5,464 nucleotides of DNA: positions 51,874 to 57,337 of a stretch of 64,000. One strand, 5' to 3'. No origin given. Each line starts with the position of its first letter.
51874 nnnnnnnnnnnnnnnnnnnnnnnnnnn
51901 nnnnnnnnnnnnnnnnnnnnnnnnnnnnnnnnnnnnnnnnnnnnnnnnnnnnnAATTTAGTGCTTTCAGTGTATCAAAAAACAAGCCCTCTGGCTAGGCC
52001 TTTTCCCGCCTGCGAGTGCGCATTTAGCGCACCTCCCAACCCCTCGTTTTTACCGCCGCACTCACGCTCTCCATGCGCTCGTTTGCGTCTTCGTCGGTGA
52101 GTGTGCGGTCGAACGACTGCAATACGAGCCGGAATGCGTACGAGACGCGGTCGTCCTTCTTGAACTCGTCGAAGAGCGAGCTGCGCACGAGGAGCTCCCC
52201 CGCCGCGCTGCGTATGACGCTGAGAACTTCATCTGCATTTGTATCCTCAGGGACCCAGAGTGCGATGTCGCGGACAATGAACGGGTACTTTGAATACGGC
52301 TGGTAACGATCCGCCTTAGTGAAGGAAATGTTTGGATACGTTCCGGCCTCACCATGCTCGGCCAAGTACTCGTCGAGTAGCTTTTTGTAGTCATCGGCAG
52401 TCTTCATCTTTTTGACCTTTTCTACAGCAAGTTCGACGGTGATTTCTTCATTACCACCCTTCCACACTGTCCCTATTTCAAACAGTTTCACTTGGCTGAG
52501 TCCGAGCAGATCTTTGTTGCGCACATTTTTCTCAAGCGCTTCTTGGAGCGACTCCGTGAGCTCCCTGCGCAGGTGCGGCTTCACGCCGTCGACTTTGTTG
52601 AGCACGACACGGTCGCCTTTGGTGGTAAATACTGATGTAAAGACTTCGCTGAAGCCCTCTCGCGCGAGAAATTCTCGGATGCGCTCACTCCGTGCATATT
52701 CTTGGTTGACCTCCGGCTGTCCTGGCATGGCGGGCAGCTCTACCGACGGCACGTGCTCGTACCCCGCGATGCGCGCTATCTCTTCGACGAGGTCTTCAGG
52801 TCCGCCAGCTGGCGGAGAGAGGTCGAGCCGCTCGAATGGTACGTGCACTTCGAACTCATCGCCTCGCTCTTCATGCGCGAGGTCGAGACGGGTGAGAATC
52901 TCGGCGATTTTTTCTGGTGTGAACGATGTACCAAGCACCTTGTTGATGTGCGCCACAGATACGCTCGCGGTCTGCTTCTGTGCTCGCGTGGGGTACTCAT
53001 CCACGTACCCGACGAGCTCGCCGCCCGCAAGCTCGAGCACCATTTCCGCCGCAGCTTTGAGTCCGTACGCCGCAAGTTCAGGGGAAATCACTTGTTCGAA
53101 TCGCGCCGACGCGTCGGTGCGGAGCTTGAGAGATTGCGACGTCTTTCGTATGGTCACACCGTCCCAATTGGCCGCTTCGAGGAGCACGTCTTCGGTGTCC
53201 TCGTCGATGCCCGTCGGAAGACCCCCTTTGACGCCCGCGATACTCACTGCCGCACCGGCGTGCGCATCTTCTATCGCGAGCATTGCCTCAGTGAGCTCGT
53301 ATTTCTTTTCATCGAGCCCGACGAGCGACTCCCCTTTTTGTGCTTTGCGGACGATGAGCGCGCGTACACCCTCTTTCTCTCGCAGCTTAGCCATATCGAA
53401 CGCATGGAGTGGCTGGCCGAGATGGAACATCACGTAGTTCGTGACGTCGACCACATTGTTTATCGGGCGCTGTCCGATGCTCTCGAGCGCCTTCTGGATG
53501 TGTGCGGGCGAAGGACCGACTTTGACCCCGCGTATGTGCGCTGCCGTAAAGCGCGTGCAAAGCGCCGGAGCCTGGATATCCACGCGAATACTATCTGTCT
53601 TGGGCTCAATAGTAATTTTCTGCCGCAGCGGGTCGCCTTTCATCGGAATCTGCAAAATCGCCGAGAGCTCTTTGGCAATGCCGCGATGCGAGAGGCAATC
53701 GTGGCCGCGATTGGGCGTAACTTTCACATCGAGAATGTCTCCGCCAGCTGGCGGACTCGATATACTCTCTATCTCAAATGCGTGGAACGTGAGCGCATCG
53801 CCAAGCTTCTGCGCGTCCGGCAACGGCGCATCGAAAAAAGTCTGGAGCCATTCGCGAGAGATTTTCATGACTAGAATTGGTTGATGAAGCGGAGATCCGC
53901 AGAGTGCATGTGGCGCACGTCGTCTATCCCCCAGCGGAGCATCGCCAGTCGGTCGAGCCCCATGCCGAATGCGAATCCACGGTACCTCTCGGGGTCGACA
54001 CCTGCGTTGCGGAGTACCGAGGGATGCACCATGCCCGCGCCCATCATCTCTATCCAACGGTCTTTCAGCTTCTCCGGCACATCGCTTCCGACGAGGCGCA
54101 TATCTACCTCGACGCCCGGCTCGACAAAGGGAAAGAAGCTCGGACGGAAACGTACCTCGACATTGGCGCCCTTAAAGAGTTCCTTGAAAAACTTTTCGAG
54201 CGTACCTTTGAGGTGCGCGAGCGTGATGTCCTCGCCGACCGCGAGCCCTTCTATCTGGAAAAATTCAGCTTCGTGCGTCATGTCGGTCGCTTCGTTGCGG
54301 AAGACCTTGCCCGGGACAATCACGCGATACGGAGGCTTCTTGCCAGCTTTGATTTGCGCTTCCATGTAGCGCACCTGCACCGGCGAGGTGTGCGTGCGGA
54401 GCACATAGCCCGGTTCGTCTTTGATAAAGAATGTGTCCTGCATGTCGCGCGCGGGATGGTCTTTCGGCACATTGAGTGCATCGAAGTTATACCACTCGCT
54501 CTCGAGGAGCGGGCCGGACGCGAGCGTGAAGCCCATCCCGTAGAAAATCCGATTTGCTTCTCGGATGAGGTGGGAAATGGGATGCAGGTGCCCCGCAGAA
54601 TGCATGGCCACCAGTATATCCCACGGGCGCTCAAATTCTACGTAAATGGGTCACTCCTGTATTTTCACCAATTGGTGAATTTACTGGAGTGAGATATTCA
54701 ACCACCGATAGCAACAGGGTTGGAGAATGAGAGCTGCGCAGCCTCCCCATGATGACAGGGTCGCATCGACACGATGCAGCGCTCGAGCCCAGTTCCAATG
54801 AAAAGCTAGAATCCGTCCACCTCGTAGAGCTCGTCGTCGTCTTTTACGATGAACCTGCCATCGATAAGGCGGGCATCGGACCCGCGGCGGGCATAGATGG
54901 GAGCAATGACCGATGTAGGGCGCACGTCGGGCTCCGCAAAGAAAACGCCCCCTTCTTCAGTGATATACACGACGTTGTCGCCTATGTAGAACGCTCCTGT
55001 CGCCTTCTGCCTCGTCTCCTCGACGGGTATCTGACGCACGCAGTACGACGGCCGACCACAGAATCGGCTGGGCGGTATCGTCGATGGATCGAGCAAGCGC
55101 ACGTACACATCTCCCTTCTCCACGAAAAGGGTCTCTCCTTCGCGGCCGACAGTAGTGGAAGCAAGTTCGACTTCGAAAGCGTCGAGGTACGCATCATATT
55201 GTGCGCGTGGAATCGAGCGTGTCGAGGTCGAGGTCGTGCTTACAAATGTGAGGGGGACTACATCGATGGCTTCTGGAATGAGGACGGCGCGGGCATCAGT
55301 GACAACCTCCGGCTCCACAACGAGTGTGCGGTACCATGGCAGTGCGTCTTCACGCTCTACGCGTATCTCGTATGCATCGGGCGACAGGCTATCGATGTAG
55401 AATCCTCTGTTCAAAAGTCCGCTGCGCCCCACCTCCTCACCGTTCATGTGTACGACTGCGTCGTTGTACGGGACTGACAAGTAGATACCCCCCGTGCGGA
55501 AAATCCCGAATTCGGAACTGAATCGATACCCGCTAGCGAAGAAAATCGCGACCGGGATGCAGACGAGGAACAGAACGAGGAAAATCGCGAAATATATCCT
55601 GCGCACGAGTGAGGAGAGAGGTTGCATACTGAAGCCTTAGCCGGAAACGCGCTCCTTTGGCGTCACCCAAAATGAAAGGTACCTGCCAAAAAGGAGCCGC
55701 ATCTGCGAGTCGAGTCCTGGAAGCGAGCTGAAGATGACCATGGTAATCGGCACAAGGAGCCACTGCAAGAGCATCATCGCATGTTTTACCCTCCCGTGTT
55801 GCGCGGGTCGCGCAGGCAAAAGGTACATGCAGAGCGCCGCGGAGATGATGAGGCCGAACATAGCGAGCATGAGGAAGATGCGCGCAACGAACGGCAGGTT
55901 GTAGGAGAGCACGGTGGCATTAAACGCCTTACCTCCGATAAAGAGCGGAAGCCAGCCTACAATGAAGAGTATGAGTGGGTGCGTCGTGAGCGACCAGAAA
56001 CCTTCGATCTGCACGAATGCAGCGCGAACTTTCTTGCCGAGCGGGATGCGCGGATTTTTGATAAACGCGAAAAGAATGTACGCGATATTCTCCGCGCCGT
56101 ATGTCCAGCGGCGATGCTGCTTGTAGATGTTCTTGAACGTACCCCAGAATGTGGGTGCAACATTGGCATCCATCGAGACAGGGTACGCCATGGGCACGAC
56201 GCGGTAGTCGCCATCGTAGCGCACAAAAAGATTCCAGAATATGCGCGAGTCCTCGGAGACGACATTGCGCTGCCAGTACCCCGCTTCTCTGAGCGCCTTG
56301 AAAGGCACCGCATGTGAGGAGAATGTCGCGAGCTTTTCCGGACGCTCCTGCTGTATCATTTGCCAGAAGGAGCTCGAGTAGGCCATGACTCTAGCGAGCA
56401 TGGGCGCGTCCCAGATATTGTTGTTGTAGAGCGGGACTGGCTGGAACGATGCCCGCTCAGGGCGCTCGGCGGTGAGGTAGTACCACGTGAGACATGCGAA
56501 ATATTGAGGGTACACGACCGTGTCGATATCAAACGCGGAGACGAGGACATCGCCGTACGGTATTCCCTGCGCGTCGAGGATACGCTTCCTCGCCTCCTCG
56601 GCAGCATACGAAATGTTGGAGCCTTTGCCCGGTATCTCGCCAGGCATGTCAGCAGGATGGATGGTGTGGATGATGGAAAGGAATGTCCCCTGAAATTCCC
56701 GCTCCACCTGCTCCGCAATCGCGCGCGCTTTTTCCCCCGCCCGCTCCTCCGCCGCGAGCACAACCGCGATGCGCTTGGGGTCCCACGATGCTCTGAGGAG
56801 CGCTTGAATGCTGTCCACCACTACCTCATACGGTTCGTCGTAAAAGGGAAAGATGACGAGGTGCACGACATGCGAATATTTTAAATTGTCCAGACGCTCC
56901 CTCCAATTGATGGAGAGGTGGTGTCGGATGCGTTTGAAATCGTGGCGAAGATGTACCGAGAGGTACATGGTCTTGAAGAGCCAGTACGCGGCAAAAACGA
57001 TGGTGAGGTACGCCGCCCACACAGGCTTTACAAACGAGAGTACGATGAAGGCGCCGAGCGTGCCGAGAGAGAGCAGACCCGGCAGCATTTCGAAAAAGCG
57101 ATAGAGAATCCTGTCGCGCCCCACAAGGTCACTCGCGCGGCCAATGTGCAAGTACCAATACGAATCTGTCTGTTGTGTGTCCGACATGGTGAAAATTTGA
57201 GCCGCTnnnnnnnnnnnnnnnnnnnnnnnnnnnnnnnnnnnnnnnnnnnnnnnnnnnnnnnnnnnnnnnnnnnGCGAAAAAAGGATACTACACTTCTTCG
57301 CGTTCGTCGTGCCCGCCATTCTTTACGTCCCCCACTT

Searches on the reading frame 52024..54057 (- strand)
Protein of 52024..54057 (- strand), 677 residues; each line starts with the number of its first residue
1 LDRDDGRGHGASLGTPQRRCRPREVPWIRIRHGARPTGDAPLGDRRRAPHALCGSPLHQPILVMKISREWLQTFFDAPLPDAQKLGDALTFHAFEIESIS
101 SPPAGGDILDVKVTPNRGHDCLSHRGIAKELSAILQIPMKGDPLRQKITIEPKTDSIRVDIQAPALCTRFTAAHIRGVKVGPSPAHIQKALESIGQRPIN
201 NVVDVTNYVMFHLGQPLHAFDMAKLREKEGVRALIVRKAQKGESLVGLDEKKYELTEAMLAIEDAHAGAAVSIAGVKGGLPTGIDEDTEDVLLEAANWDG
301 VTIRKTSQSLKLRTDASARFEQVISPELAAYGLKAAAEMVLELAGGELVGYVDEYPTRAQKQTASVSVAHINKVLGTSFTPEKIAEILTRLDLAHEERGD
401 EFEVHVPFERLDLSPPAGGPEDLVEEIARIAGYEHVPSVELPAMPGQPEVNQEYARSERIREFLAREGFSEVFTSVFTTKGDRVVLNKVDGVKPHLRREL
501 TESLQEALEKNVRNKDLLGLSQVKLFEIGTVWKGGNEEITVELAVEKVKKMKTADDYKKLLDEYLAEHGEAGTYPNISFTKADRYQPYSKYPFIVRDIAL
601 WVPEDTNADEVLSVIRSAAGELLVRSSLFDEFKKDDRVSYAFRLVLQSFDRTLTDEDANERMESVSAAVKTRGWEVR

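Call 78: search_protein_families(library=pfam, proteins=[window:52024-54057:-], max_evalue=0.001)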
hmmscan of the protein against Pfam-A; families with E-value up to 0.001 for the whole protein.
window:52024-54057:- (677 aa): 4 families
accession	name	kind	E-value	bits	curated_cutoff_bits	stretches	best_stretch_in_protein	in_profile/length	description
PF03483.22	B3_4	-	4.7e-57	192.8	29.3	1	167-345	2-174/174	B3/4 domain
PF03147.19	FDX-ACB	-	5.7e-21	75.2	31.1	1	589-676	1-93/94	Ferredoxin-fold anticodon binding domain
PF03484.21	B5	-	1.2e-16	61.1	28.6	1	366-433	3-67/67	tRNA synthetase B5 domain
PF17759.6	tRNA_synthFbeta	-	1.3e-05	25.2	22.4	1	440-535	4-109/214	Phenylalanyl tRNA synthetase beta chain CLM domain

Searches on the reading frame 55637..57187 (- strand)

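Call 78: search_protein_families(library=pfam, proteins=[window:55637-57187:-], max_evalue=0.001)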
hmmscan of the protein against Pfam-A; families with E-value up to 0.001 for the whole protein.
window:55637-57187:- (516 aa): 1 family
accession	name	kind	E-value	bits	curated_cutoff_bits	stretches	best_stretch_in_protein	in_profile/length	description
PF13632.12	Glyco_trans_2_3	-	5.9e-11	43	27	1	220-443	6-193/198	Glycosyl transferase family group 2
